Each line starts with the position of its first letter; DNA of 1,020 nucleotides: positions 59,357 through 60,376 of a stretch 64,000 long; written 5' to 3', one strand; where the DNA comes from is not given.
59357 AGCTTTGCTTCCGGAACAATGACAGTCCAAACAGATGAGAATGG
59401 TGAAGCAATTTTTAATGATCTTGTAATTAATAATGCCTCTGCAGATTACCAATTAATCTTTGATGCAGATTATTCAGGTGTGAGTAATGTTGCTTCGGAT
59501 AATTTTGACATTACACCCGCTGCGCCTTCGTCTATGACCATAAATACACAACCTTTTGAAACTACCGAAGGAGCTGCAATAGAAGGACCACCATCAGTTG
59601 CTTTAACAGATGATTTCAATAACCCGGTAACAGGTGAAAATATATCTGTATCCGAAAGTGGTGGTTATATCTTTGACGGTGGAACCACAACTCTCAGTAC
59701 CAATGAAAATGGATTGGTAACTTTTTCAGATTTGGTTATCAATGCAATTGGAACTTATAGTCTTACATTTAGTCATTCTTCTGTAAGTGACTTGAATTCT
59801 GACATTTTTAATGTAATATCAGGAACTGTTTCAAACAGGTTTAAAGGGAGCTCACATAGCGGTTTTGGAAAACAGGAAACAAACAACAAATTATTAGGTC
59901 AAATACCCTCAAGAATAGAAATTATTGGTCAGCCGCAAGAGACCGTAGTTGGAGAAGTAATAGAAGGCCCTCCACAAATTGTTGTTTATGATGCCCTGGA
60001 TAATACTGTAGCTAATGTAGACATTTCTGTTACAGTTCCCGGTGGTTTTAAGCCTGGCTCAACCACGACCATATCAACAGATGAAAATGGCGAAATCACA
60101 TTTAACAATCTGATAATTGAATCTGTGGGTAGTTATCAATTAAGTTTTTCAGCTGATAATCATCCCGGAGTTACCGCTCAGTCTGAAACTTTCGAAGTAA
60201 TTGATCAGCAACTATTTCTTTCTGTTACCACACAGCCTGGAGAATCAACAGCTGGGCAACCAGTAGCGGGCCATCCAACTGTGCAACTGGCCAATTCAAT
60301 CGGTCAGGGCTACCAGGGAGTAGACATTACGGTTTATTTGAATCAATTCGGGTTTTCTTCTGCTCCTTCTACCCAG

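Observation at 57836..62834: Five ~333-aa super-repeats punctuated by a conserved (P/S)GT............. linker that is conserved at protein level but not nucleotide level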

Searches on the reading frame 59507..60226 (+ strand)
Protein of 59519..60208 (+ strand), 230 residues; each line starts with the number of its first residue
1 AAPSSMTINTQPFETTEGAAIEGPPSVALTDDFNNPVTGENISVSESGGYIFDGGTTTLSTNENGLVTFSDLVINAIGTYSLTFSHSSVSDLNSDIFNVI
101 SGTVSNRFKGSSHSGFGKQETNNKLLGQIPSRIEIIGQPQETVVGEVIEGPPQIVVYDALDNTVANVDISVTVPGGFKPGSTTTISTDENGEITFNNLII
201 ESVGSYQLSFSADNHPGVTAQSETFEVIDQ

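Call 14: find_homologous_proteins(query=window:59519-60208:+, max_evalue=0.001)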
Query seq(230 aa) (230 aa): 2 proteins with E <= 0.001 among 444 candidates.
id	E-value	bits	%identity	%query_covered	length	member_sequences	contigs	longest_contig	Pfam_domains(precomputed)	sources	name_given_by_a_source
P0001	1.2e-35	141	45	72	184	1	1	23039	PF13620.13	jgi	jgi:hypothetical protein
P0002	3.4e-8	52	49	28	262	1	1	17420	PF02369.23,PF09134.17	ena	-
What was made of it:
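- Tried and rejected: The first word-indexed homolog search with a C-linker-A query gave only two hits (call 14).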

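Call 16: find_encoding_contigs(protein=P0001, flank=10000, max_places=4)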
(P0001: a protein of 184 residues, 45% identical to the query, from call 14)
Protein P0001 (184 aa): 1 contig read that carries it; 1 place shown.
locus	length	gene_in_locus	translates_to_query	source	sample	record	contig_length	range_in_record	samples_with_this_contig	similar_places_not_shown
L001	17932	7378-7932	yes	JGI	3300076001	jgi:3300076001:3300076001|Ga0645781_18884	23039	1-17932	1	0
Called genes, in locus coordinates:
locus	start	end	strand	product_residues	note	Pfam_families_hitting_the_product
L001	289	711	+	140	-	-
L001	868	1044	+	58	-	-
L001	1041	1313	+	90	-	-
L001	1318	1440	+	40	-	-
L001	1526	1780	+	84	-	-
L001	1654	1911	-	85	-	-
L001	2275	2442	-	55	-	-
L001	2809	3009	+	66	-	-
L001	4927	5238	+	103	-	-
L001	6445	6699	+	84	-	-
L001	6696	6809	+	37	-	-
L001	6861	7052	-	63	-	-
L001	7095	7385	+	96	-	-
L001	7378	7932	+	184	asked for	PF13620:CarboxypepD_reg (faint)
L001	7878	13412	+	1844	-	PF02369:Big_1 (faint), PF13620:CarboxypepD_reg (faint), PF17210:SdrD_B (faint), PF17802:SpaA (faint), PF26198:Ig_SMCHD1_6th (faint), PF19408:PKD_6, PF00801:PKD, PF18911:PKD_4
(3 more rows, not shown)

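Call 33: predict_structure(alignment_id=A2)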
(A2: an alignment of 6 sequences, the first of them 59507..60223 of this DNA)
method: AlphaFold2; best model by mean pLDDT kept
length: 239 residues; sequences in the alignment: 6
mean_pLDDT: 80.5   pTM: 0.44
mean pLDDT of the five models: 80.5, 80.1, 79.1, 78.2, 66.5
residues with pLDDT >= 90: 82; 70-90: 112; 50-70: 18; < 50: 27
segments of 3 or more residues with pLDDT < 50: 108-129, 236-239
pLDDT, mean of each block of 10 residues (from residue 1): 78 89 84 93 94 84 93 89 92 93 64 38 41 84 85 85 83 81 72 86 85 88 89 61
secondary structure, 60 per line:
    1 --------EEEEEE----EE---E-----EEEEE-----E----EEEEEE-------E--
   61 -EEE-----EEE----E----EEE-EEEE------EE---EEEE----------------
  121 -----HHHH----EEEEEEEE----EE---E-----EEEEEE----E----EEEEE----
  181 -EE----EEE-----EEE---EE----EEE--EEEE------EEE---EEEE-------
elements in order: E9-14 E30-34 E45-50 E62-64 E70-72 E82-84 E86-89 E101-104 H126-129 E134-141 E157-162 E172-176 E188-190 E196-198 E208-210 E213-216 E223-225 E229-232

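Call 44: predict_structure(alignment_id=A3)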
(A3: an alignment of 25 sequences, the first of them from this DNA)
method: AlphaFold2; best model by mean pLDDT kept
length: 240 residues; sequences in the alignment: 25
mean_pLDDT: 87.6   pTM: 0.45
mean pLDDT of the five models: 87.6, 86.5, 86.4, 85.5, 84.3
residues with pLDDT >= 90: 181; 70-90: 25; 50-70: 17; < 50: 17
segments of 3 or more residues with pLDDT < 50: 114-128
pLDDT, mean of each block of 10 residues (from residue 1): 82 94 91 93 95 93 94 94 96 95 76 47 46 90 94 94 91 94 94 94 95 94 95 68
secondary structure, 60 per line:
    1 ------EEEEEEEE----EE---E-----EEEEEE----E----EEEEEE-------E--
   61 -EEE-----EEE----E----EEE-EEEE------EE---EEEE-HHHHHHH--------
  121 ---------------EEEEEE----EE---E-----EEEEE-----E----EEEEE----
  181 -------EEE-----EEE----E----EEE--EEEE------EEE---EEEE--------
elements in order: E7-14 E30-35 E45-50 E62-64 E70-72 E82-84 E86-89 E101-104 H106-112 E136-141 E157-161 E172-176 E188-190 E196-198 E208-210 E213-216 E223-225 E229-232
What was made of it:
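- On Big_1 / CarboxypepD_reg bacterial Ig-like domain arrays: Call 44 (domains at pLDDT above 90, all-beta). Calls 33 and 44 (both domains are complete without it).
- On Filamin-like hinge (functional class): Flexibility is only suggested, by pLDDT below 50 and pTM 0.45 (calls 33, 44).
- It leaves residues 108-129 or 114-128 of the linker below 50, with pTM 0.44-0.45 (calls 33, 44). AlphaFold2 cannot model ligand-dependent folds, which would explain the low pLDDT (calls 33, 44). No secondary structure is consistent between the two models: one shows no structure across the core motif (only a short helix at 126-129, in the variable spacer), the other a short helix at 106-112 (calls 33, 44).
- Tried and rejected: A second AlphaFold2 run with a 25-sequence alignment raised domain confidence but not linker confidence (call 44).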

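Call 51: fold_search(model_id=the predicted structure, library=pdb)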
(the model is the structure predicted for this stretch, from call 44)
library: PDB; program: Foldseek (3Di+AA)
matches with E <= 10: 1971; with E <= 0.001: 272
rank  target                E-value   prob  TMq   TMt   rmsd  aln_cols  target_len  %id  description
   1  5n40                  2.9e-08  1.00  0.31  0.22  18.7       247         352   16  Structure of Yersinia pseudotuberculosis adhesin InvE (released 2017-04-12)
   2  7c7u_B                2.2e-07  1.00  0.28  0.13  25.9       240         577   16  Biofilm associated protein - BSP domain (released 2021-05-12)
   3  9qk2_F                3.3e-07  1.00  0.33  0.14  16.5       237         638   14  Structure of the Complement classical and lectin pathway C3 convertase in complex with substrate C3 (released 2025-12-24)
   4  6tqd_B                4.0e-07  1.00  0.35  0.40  17.5       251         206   12  D00-D0 domain of Intimin (released 2021-01-13)
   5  8uin_A                4.0e-07  1.00  0.33  0.14  18.2       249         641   14  Structure of the C3bBb-albicin complex (released 2024-05-08)
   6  8enu_G                4.2e-07  1.00  0.32  0.13  18.1       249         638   13  Structure of the C3bB proconvertase in complex with lufaxin (released 2023-08-09)
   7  8uh2_A                4.7e-07  1.00  0.34  0.14  18.0       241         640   12  Complex of C3b with the inhibitor albicin (released 2024-05-08)
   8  2qki_D                4.9e-07  1.00  0.34  0.14  17.5       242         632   15  Human C3c in complex with the inhibitor compstatin (released 2007-08-14)
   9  6tqd_A                5.2e-07  1.00  0.33  0.39  17.7       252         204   11  D00-D0 domain of Intimin (released 2021-01-13)
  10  7c7u_A                6.1e-07  1.00  0.28  0.13  25.1       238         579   18  Biofilm associated protein - BSP domain (released 2021-05-12)
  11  6tqd_F                6.4e-07  1.00  0.34  0.40  17.8       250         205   12  D00-D0 domain of Intimin (released 2021-01-13)
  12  6rur_A                6.4e-07  1.00  0.34  0.14  18.1       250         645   13  Structure of the SCIN stabilized C3bBb convertase bound to properdin (released 2019-08-21)
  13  9u61_C                7.4e-07  1.00  0.34  0.14  16.2       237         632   16  CP/MBL pathways C3 convertase C4b2a and C3 complex (released 2026-01-14)
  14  2wii_A                8.2e-07  1.00  0.33  0.14  18.5       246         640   14  Complement C3b in complex with factor H domains 1-4 (released 2009-06-09)
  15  8uin_G                9.1e-07  1.00  0.33  0.14  18.0       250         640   13  Structure of the C3bBb-albicin complex (released 2024-05-08)
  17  6tqd_E                9.6e-07  1.00  0.33  0.38  17.9       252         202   12  D00-D0 domain of Intimin (released 2021-01-13)
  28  4e9l                  2.7e-06  1.00  0.34  0.27  16.0       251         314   18  FdeC, a Novel Broadly Conserved Escherichia coli Adhesin Eliciting Protection against Urinary Tract Infections (released 2012-04-25)
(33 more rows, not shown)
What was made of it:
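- On Big_1 / CarboxypepD_reg bacterial Ig-like domain arrays: Call 51 (Foldseek top hits InvE 5n40, intimin 6tqd, FdeC 4e9l and C3 MG domains, E about 1e-7).
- Closest known: Invasin/intimin/FdeC-type Big_1 rods. Same: The AlphaFold2 model's best Foldseek matches are Yersinia InvE, intimin D00-D0, FdeC and complement MG domains (call 51).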

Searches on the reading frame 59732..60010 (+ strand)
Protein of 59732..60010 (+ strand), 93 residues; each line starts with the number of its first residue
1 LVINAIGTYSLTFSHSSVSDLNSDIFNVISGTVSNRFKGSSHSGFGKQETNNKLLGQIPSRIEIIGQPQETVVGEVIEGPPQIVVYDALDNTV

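Call 18: find_related_loci(query=A1, collection=genome_contigs, flank=10000)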
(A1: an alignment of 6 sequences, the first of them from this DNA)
Query A1 (93 aa) in genome_contigs; peptide patterns used: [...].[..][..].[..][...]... (x = any residue, [..] = any of these).
17 stretches matched a pattern; 9 encode a relative of the query (tblastn E <= 1e-3); 6 distinct loci.
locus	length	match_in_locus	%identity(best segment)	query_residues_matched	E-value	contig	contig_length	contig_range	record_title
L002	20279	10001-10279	71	1-93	7e-39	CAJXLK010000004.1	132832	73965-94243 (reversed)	MAG TPA_asm: uncultured Bacteroidetes bacterium isolate SRR6193124_bin.32_MetaBAT_v2.12.1_MAG genome assembly, contig: N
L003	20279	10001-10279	65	1-93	1e-37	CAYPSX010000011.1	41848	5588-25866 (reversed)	MAG TPA_asm: uncultured Bacteroidales bacterium isolate SRP332253_co1_258 genome assembly, contig: NODE_1108_length_4184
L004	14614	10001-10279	61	1-93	3e-34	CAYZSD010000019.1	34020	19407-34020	MAG TPA_asm: uncultured Rikenellaceae bacterium isolate binchicken_co168_164 genome assembly, contig: NODE_2208_length_3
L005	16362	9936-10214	59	1-93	5e-34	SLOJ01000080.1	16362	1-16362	MAG: Bacteroidales bacterium isolate CSSed165cm_448 CSSed16-5cm-10029, whole genome shotgun sequence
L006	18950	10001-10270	67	1-90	2e-33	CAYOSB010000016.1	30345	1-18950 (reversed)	MAG TPA_asm: uncultured Bacteroidaceae bacterium isolate SRP141376_co4_139 genome assembly, contig: NODE_2723_length_303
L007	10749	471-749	54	1-93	8e-32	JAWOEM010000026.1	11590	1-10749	MAG: Salinivirgaceae bacterium isolate BLK5-3.bin.206 k191_630735, whole genome shotgun sequence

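Call 30: search_protein_representatives(alignment_id=A1)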
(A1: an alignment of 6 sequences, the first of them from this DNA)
Query: 6 sequences, 93 profile positions. Proteins with E-value up to 0.001 (for the whole library): 460; up to 1e-10: 107; up to 1e-30: 18. The best 150 are listed.
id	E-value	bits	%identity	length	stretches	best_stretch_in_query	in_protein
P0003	0.0e+00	1014.4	-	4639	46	1-93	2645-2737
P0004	1.3e-280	922.7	-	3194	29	1-93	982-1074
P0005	7.8e-275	904.2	-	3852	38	1-93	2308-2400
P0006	1.7e-216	717.2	-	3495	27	1-93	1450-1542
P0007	5.2e-201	667.6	-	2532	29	1-93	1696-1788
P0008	3.5e-115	392.5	-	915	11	1-92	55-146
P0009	5.0e-96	331.1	-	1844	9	1-93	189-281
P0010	2.8e-91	315.9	-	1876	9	1-93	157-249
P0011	7.5e-88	304.9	-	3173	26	62-93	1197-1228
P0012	2.1e-75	265.0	-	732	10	1-93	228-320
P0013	5.7e-48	177.1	-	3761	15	58-93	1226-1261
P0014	7.7e-48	176.7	-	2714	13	58-93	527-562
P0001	1.5e-40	153.3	-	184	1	1-93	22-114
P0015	2.0e-37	143.3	-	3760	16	60-93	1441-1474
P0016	3.4e-32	126.5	-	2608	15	59-93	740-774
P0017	4.2e-32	126.2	-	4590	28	1-34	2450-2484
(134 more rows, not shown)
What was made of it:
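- Tried and rejected: The exhaustive HMMER scan (call 30) and the genome-contig scan (call 18) were needed to find the family.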

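Call 69: find_encoding_contigs(protein=P0004, flank=6000, max_places=3)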
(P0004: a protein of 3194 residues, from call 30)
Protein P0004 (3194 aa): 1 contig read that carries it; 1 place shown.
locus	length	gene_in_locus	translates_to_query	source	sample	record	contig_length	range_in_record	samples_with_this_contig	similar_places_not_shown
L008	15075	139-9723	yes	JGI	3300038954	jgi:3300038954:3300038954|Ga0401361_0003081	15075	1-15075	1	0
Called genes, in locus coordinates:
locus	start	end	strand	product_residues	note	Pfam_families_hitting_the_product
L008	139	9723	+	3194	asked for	PF00576:Transthyretin (faint), PF02369:Big_1 (faint), PF10670:DUF4198 (faint), PF11974:bMG3 (faint), PF13620:CarboxypepD_reg (weak), PF19408:PKD_6, PF00801:PKD (weak), PF18911:PKD_4 (weak), +6 more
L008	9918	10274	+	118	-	PF00903:Glyoxalase (weak)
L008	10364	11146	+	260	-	PF20240:DUF6597, PF12833:HTH_18, PF00165:HTH_AraC (weak)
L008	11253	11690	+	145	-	PF12675:DUF3795 (weak)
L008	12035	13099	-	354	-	PF13385:Laminin_G_3, PF18962:Por_Secre_tail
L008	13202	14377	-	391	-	PF03372:Exo_endo_phos, PF19580:Exo_endo_phos_3 (weak), PF18962:Por_Secre_tail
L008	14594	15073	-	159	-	?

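Call 71: find_encoding_contigs(protein=P0011, flank=8000, max_places=2)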
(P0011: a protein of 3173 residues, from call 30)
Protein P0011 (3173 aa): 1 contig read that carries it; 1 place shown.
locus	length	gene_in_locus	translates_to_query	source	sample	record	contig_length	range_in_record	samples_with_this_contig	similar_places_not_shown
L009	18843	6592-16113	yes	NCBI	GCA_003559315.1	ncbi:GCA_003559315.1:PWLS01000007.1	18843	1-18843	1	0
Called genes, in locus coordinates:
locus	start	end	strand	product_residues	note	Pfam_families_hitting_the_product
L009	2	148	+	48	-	?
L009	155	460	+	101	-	-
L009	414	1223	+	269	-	PF13884:Peptidase_S74 (weak)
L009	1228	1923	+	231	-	-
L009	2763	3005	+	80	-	-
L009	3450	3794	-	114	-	PF01245:Ribosomal_L19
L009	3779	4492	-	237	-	PF00849:PseudoU_synth_2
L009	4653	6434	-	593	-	PF06480:FtsH_ext (faint), PF06068:TIP49 (weak), PF00004:AAA, PF17862:AAA_lid_3, PF01434:Peptidase_M41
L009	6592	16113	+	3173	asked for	PF09134:Invasin_D3 (faint), PF17789:MG4 (faint), PF02838:Glyco_hydro_20b (faint), PF02369:Big_1 (weak), PF13620:CarboxypepD_reg (faint), PF26198:Ig_SMCHD1_6th (weak), PF02369:Big_1 (weak)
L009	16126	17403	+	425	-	-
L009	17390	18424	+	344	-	-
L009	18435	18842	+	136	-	?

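Call 72: find_encoding_contigs(protein=P0017, flank=8000, max_places=2)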
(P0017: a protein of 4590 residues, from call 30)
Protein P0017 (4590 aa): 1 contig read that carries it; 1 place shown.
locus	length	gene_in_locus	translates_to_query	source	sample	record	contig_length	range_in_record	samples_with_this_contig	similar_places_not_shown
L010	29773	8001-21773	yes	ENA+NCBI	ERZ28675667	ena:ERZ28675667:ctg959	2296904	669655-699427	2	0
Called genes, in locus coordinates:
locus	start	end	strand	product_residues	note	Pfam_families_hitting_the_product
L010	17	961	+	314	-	PF01252:Peptidase_A8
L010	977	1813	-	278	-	PF00929:RNase_T, PF13280:WYL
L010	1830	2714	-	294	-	PF13677:MotB_plug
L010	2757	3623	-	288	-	PF20560:MotA_N, PF01618:MotA_ExbB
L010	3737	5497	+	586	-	PF11412:DsbD_N, PF02683:DsbD_TM, PF13386:DsbD_2, PF00085:Thioredoxin, PF03190:Thioredox_DsbH (weak), PF13899:Thioredoxin_7, PF13098:Thioredoxin_2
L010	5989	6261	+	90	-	-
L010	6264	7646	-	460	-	PF00082:Peptidase_S8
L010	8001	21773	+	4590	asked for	PF02369:Big_1 (weak), PF24039:DUF7348 (faint), PF00041:fn3 (weak), PF25059:FN3_DSCAM-DSCAML_C (faint), PF00041:fn3 (weak)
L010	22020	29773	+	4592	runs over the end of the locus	PF02369:Big_1 (weak), PF24039:DUF7348 (faint), PF25059:FN3_DSCAM-DSCAML_C (faint), PF00041:fn3 (weak)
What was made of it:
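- Two linker-less relatives lack that neighbour (calls 71, 72).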

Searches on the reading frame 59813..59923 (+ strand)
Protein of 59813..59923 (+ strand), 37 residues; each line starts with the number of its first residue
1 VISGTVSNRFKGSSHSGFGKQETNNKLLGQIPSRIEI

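Call 46: search_solved_structures(query=A4, max_evalue=10, show_alignments=3)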
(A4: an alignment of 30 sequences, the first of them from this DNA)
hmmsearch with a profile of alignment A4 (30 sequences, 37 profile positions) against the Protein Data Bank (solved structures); distinct sequences matched with E-value up to 10: 4.
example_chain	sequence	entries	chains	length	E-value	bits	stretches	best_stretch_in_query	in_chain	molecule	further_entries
7ooc_C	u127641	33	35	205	0.64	12.7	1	2-27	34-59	30S ribosomal protein S4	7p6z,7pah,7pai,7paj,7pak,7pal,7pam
2jjz_A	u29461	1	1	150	1.9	11.2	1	2-13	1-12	IONIZED CALCIUM-BINDING ADAPTER MOLECULE 2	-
2jjz_B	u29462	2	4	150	1.9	11.2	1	2-13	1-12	IONIZED CALCIUM-BINDING ADAPTER MOLECULE 2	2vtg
8df1_N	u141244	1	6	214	5.5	9.7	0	5-18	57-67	C59 Fab Light chain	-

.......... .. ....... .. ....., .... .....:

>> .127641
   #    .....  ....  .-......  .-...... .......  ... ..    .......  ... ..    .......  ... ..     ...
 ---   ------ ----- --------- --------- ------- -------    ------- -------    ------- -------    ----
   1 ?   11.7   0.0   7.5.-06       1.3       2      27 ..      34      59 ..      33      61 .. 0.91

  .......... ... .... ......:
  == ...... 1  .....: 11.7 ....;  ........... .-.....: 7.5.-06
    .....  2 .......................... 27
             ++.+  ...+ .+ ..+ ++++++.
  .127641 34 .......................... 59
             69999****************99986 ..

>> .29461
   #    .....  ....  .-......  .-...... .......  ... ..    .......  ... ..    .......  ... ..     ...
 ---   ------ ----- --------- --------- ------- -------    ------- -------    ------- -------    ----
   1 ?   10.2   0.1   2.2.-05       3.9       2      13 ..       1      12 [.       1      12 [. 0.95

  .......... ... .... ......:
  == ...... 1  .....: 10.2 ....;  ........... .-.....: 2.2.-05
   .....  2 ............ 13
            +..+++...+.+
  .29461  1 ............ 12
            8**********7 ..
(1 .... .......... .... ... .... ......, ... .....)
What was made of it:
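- The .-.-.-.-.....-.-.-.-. pattern resembles the D-E hairpin of antibody light chains, but that match is at chance level (E = 5.5, call 46).
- Tried and rejected: The linker profile against PDB sequences gave only chance-level hits: ribosomal protein S4 at E = 0.64 and an antibody light chain at E = 5.5 (call 46).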

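Call 47: search_protein_families(library=pfam, proteins=[window:59813-59923:+], max_evalue=10)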
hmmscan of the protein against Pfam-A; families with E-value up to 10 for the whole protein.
seq(37 aa): 0 families
